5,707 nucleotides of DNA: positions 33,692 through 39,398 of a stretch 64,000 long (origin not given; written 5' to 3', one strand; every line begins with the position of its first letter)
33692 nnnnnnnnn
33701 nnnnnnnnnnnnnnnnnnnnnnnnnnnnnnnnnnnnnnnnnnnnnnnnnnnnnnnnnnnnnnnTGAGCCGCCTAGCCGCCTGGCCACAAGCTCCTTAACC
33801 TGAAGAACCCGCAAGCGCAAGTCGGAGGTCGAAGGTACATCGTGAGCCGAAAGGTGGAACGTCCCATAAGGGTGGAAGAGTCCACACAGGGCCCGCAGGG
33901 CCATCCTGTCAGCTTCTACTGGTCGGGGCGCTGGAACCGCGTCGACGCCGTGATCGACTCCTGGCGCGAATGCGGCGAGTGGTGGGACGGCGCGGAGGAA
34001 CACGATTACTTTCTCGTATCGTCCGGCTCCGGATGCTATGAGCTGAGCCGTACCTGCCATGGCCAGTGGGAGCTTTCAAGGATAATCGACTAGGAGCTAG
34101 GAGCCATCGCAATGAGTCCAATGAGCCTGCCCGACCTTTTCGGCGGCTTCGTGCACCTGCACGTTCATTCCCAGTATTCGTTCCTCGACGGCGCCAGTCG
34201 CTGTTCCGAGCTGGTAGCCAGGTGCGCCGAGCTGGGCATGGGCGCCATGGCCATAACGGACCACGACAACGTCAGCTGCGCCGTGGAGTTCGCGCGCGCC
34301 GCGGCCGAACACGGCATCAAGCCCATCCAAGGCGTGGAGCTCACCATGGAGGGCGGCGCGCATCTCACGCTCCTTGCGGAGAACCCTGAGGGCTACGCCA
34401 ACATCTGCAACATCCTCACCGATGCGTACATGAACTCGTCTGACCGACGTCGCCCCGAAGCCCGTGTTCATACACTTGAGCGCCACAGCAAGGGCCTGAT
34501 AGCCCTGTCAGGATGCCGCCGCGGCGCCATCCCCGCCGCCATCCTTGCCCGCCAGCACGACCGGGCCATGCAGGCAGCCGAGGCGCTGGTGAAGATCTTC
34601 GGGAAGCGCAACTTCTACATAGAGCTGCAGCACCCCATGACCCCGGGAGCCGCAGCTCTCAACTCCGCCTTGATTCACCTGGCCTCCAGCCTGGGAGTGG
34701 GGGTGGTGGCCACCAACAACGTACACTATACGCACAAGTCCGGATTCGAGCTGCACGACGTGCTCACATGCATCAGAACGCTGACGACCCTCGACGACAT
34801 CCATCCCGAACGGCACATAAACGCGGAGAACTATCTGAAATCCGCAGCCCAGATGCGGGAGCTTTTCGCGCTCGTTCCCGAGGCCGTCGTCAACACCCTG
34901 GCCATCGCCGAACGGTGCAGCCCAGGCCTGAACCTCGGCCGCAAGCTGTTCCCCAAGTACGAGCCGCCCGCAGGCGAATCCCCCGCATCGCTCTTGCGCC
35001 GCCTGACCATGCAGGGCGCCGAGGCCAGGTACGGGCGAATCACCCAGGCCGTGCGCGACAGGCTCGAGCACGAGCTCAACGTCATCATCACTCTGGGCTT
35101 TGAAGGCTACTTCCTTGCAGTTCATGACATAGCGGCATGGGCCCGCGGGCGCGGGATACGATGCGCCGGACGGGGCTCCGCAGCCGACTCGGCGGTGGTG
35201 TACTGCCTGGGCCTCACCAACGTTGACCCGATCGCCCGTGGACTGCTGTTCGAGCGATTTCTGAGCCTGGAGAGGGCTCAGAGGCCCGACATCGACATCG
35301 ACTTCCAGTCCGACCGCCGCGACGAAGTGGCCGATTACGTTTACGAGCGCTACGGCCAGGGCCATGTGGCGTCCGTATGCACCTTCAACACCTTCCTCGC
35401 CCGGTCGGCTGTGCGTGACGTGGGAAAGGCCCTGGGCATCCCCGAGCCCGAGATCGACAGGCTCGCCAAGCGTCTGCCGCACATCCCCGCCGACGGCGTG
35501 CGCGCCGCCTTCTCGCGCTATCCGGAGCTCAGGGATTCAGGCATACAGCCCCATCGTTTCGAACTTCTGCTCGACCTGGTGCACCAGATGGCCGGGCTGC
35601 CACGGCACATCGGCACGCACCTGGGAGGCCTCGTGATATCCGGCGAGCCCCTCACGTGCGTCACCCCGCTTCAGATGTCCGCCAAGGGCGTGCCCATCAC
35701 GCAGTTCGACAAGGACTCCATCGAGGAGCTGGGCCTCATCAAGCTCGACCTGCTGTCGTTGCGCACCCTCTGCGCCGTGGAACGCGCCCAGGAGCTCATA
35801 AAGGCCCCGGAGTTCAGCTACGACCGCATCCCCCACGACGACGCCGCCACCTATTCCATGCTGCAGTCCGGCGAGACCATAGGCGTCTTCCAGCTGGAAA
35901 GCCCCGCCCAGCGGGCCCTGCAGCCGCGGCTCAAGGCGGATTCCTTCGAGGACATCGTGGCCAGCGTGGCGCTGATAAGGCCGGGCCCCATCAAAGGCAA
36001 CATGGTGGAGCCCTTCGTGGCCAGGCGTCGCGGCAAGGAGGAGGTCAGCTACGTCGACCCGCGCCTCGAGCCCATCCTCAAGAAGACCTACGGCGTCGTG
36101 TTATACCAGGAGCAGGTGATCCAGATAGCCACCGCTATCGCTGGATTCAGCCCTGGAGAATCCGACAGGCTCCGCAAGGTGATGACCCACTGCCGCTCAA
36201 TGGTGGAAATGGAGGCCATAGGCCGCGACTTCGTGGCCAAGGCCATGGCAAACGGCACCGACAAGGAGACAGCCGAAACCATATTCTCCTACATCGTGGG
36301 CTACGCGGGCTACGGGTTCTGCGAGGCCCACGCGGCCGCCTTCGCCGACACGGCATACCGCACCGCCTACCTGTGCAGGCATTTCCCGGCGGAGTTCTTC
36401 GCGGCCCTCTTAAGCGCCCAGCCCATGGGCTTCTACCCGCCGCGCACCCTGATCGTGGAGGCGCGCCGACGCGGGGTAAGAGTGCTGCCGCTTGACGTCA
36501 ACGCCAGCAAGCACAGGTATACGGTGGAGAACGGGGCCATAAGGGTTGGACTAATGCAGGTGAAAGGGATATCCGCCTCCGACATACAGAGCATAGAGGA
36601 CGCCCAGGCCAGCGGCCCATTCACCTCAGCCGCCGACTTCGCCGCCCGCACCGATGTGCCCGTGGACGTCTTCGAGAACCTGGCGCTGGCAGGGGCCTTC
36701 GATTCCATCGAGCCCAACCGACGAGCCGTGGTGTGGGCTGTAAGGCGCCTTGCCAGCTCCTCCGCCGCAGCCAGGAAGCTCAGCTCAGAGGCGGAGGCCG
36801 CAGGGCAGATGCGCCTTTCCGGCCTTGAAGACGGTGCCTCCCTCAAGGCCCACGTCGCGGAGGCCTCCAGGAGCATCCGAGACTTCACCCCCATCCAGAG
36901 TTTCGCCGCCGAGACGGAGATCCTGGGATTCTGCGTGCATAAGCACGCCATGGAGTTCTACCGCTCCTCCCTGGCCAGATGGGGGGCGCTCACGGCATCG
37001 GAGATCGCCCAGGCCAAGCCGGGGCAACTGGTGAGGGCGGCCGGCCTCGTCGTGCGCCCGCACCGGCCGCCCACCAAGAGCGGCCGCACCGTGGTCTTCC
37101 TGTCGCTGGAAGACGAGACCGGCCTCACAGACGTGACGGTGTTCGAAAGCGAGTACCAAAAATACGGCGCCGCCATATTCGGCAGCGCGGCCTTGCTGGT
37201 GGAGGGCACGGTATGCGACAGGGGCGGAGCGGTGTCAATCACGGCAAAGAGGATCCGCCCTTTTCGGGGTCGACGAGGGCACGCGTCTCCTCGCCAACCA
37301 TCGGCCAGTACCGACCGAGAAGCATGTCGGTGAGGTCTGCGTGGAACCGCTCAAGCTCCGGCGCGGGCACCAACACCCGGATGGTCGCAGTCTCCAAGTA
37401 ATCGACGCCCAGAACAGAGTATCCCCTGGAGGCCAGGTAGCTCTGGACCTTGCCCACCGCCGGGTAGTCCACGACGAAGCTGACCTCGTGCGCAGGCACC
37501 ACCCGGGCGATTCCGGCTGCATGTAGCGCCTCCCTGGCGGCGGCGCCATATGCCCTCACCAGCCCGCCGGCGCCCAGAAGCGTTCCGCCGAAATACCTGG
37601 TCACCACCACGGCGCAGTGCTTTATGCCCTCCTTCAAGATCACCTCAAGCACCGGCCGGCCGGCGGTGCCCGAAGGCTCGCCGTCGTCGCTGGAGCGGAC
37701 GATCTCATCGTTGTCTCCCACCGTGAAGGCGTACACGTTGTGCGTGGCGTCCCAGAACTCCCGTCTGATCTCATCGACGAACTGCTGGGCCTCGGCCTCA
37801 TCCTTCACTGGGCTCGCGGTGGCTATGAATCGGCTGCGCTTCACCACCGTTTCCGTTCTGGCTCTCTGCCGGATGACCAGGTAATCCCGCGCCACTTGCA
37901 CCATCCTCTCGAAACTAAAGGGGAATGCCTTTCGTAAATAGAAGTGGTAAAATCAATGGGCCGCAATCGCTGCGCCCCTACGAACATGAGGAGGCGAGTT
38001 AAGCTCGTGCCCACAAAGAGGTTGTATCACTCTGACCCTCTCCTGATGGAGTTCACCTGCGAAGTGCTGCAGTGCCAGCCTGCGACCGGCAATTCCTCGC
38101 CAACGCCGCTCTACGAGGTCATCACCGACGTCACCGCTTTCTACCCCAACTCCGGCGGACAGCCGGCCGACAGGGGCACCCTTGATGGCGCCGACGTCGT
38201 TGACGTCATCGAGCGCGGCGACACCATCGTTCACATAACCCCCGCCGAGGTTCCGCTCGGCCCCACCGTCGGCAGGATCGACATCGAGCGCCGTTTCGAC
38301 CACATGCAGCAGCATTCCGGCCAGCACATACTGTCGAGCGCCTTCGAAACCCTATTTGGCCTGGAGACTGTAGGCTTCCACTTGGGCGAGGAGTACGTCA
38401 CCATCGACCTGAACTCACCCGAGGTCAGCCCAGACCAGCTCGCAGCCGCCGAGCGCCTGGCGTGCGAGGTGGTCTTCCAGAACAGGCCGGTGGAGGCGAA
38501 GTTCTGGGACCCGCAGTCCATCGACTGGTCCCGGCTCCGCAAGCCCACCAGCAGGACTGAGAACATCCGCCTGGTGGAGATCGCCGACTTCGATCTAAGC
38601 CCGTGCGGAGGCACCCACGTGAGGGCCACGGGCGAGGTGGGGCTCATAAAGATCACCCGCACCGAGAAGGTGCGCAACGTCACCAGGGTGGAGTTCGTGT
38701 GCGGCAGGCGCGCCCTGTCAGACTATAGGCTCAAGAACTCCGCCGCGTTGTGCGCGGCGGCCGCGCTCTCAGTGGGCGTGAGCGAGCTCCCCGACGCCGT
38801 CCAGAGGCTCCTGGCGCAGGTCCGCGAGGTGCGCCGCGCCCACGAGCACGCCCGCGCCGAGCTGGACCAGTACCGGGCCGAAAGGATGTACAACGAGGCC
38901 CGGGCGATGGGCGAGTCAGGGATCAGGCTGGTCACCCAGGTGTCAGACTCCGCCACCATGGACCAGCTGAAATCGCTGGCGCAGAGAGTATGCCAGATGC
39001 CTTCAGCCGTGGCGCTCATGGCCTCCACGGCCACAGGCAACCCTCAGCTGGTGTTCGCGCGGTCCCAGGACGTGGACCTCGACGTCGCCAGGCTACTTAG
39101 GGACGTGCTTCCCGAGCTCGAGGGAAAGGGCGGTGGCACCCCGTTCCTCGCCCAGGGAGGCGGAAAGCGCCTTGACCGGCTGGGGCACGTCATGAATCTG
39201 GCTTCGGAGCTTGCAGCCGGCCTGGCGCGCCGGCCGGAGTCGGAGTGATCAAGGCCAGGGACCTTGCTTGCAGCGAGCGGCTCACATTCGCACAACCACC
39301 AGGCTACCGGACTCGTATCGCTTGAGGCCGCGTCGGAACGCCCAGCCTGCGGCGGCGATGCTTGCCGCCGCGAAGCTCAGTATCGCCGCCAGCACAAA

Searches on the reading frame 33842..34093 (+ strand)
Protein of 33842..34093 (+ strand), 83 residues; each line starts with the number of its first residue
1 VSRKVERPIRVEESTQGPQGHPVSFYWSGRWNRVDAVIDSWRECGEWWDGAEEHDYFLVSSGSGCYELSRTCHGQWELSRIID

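Call 28: search_protein_families(library=pfam, proteins=[window:33842-34093:+], max_evalue=0.0001)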
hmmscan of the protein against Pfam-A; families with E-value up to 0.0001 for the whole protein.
window:33842-34093:+ (83 aa): 1 family
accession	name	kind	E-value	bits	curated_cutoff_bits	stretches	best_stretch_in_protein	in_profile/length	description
PF20114.4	DUF6504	-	2.6e-07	31.2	24.2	1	2-56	3-61/103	Domain of unknown function (DUF6504)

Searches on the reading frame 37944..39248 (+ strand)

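Call 28: search_protein_families(library=pfam, proteins=[window:37944-39248:+], max_evalue=0.0001)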
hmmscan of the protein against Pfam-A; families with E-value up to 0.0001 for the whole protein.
window:37944-39248:+ (434 aa): 3 families
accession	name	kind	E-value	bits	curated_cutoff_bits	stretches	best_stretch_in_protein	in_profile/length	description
PF07973.19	tRNA_SAD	-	1e-12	48.3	24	1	208-247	1-40/44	Threonyl and Alanyl tRNA synthetase second additional domain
PF02272.25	DHHA1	-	1.7e-07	32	25.9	1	329-423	5-99/102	DHHA1 domain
PF01411.24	tRNA-synt_2c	-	1.7e-05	24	30.3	1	57-101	485-533/552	tRNA synthetases class II (A)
